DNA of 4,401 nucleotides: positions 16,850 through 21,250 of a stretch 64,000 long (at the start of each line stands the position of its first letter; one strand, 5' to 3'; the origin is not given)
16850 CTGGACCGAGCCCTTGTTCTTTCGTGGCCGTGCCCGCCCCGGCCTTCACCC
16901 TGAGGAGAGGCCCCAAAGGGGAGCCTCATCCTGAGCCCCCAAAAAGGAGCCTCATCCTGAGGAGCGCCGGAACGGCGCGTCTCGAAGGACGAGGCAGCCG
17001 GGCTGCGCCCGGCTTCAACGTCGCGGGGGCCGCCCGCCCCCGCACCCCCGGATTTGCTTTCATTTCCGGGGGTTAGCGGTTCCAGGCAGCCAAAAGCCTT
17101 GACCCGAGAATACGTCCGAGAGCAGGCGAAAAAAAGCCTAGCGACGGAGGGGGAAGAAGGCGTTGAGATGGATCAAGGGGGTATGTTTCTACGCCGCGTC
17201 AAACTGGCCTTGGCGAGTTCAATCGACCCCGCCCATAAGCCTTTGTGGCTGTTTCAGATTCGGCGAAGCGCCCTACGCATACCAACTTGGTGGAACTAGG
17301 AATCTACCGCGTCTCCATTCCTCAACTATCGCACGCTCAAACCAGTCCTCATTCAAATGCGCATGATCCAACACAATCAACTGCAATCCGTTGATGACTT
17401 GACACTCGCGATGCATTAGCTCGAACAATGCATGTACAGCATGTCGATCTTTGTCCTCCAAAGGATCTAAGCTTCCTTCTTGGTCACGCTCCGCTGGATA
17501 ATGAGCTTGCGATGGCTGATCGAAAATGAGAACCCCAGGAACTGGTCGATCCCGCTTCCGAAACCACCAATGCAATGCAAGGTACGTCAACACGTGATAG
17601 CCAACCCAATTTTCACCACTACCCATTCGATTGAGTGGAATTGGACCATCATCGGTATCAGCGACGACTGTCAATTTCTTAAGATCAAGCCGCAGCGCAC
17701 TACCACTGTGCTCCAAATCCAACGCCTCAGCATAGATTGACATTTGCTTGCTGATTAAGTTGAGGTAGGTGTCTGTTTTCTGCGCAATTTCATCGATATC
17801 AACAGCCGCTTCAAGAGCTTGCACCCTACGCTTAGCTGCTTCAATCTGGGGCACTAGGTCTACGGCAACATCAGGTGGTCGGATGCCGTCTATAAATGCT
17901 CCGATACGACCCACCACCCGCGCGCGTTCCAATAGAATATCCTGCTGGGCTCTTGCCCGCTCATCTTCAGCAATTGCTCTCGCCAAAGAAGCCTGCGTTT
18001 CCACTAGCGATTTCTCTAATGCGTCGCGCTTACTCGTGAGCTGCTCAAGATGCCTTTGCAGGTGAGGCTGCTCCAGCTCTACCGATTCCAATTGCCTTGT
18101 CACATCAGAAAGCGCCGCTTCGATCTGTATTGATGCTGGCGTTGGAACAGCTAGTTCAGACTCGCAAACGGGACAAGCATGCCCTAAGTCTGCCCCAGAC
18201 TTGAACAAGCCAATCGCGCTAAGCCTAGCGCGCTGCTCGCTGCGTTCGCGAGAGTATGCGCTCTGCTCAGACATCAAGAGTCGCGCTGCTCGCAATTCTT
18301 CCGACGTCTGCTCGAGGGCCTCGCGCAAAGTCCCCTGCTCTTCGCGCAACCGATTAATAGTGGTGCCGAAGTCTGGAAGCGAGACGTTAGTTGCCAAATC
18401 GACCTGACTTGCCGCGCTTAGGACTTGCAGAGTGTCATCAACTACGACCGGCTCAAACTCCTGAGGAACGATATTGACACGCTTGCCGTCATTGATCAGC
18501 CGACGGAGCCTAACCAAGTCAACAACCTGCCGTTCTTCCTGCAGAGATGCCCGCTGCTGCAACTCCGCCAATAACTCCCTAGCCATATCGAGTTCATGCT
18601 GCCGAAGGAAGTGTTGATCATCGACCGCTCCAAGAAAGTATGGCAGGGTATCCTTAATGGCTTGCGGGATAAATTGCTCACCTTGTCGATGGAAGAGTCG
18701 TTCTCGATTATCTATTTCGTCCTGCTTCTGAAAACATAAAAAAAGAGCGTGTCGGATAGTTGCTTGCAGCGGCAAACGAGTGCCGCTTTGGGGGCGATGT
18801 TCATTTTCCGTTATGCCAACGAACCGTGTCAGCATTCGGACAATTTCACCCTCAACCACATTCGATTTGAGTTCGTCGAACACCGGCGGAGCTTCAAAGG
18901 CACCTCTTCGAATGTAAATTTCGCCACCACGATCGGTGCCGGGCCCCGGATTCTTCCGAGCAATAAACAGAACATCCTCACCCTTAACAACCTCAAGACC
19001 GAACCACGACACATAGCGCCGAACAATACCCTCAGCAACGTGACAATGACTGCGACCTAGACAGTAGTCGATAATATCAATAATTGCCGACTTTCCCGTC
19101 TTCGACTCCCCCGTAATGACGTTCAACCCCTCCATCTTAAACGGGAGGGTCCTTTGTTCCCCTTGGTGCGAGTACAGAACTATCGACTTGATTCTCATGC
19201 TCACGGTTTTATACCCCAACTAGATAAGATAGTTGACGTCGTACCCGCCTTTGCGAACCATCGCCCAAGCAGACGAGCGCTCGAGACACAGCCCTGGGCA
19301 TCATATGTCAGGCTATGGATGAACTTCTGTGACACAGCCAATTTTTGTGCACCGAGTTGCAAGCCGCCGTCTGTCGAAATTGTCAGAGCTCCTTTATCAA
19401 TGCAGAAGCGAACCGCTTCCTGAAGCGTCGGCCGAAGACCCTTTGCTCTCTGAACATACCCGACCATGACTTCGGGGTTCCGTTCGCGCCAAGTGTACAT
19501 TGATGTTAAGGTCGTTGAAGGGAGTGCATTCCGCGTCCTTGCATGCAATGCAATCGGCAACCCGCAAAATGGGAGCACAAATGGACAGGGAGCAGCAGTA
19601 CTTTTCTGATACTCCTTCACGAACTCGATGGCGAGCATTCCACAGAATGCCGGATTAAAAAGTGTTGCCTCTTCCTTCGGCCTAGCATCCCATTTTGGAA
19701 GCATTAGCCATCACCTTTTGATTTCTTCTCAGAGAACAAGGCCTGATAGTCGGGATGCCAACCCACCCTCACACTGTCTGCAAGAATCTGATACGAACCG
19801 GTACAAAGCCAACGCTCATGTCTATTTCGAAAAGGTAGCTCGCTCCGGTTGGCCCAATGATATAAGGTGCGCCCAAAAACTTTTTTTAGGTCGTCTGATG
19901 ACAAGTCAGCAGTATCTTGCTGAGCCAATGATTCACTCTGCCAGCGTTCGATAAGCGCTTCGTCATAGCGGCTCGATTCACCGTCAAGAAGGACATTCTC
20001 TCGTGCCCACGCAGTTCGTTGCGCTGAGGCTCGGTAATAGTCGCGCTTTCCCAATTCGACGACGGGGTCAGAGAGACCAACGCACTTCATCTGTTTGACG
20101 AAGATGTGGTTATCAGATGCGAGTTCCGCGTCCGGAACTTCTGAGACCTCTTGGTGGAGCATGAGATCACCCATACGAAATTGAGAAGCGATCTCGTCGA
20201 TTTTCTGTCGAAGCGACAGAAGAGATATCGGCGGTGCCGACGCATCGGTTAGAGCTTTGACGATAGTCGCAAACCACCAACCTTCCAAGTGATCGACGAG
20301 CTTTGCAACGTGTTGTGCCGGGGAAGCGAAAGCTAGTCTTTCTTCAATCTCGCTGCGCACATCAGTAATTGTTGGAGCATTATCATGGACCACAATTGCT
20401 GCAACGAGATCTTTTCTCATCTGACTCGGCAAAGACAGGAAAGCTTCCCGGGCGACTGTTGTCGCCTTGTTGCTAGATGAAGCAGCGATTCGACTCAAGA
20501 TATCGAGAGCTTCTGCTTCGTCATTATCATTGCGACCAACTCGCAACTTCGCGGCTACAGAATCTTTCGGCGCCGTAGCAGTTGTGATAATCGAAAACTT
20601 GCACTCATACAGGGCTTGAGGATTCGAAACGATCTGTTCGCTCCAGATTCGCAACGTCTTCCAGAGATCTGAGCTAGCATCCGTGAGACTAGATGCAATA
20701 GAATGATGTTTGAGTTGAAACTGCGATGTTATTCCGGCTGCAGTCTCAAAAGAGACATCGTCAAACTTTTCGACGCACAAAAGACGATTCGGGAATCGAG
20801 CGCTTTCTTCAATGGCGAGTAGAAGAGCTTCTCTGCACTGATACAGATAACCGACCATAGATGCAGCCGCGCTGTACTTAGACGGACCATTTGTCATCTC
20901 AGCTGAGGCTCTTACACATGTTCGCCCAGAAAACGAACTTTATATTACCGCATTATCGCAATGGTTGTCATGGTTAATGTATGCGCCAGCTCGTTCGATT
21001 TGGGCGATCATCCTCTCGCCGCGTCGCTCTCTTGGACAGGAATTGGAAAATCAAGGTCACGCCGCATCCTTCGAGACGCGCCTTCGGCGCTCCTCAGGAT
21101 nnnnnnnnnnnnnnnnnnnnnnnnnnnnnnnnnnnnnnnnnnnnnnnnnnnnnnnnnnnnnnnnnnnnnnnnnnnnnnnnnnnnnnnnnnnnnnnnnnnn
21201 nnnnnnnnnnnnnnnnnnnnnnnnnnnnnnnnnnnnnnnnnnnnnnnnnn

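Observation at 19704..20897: Candidate effector with a Cap4/Mrr-like REase motif at its N-terminus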

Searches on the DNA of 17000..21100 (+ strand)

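Call 56: search_dna_similar(query=window:17000-21100:+, collection=plasmids, mode=distant, max_rows=10)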
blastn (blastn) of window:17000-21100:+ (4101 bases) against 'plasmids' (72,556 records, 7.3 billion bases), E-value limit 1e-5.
Records with a match: 6; places in all: 7; records where one place covers at least 80% of the query: 0.
Best place of each record, by identity: 60-80% 6.
By first word of the organism name: Rhizobium 3; Methylocystis 1; Azospirillum 1; Shinella 1.
By predicted mobility (MOB-suite, as given by PLSDB): conjugative 3; non-mobilizable 2; mobilizable 1.
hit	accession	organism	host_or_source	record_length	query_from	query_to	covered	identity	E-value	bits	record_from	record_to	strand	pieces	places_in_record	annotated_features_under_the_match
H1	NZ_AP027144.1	Methylocystis iwaonis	-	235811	277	3107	69%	66.3%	0e+0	665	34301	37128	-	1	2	DUF3732 domain-containing protein | three component ABC system middle component | ABC-three component system protein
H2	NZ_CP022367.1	Azospirillum sp. TSH58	single cell,paddy soils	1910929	484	714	6%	70.6%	9e-21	111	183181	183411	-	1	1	record has no annotation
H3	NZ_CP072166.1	Rhizobium sp. B21/90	Himalayan blackberry,cell culture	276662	483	672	5%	68.1%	4e-6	64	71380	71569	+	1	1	DUF3732 domain-containing protein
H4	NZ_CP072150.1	Rhizobium sp. K1/93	Himalayan blackberry,cell culture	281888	483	672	5%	68.1%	4e-6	64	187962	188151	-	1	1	DUF3732 domain-containing protein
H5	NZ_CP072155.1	Rhizobium sp. K15/93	Himalayan blackberry,cell culture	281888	483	672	5%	68.1%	4e-6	64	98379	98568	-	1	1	DUF3732 domain-containing protein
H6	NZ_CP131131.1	Shinella zoogloeoides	isolate,Activated charcoal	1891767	1628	1725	2%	74.5%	1e-6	65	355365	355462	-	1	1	none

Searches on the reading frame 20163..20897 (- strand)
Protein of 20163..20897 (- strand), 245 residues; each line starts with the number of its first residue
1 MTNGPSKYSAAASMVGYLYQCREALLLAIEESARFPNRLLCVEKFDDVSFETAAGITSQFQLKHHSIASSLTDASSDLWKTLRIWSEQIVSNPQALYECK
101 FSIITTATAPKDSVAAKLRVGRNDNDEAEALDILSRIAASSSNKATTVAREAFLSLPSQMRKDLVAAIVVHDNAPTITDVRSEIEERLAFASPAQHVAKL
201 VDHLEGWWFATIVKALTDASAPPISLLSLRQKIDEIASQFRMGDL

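Call 44: search_protein_representatives(protein=window:20163-20897:-)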
Query: 245 residues. Proteins with E-value up to 0.001 (for the whole library): 1321; up to 1e-10: 806; up to 1e-30: 148. The best 150 are listed.
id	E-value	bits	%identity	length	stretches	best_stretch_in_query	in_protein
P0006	1.4e-82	292.8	58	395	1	3-245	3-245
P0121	3.7e-51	190.1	43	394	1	6-244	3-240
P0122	6.4e-50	186.0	44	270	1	14-241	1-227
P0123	3.6e-49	183.6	42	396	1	6-242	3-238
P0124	4.2e-49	183.4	42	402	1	3-242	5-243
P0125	5.3e-48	179.7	42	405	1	5-242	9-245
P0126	2.0e-46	174.6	41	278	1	4-242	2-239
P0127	2.1e-46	174.5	38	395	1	6-245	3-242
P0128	4.9e-46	173.3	42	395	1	8-242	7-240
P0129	1.7e-45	171.6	42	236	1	8-219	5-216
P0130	4.9e-45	170.1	39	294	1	5-242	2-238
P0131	8.9e-45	169.2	39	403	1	3-240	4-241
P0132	2.1e-44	168.0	42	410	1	6-240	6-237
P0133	8.0e-44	166.1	42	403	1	5-242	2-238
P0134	3.9e-43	163.8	39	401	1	3-242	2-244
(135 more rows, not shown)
